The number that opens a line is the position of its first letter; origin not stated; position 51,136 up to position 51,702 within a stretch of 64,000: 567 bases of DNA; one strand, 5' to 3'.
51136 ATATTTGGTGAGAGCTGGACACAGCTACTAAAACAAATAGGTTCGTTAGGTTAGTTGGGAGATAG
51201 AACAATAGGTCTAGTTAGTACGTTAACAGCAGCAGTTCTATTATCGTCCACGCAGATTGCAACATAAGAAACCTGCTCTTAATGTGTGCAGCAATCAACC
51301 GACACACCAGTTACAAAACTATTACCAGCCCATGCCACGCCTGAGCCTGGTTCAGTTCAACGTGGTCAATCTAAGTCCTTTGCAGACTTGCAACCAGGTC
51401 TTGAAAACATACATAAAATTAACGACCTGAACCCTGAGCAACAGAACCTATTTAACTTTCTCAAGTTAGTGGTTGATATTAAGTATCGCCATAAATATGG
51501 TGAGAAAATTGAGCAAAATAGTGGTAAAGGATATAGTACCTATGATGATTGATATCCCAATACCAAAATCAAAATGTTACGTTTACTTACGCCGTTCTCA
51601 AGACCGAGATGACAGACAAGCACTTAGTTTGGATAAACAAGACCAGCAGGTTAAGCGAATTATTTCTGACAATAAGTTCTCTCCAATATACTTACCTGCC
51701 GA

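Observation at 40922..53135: Island B: ~12-kb tRNA-Asp-associated integrative element with purely accessory cargo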

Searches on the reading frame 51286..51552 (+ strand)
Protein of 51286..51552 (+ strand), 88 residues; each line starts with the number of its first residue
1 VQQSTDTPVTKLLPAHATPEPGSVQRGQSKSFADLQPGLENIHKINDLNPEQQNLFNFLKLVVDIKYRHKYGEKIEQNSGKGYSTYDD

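Call 43: search_protein_families(library=phrogs, max_evalue=0.01, proteins=[window:51286-51552:+])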
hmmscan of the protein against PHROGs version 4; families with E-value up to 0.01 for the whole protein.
window:51286-51552:+ (88 aa): 0 families

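Call 70: search_protein_families(library=pfam, max_evalue=0.01, proteins=[window:51286-51552:+])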
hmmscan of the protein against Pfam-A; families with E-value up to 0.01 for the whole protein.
window:51286-51552:+ (88 aa): 0 families
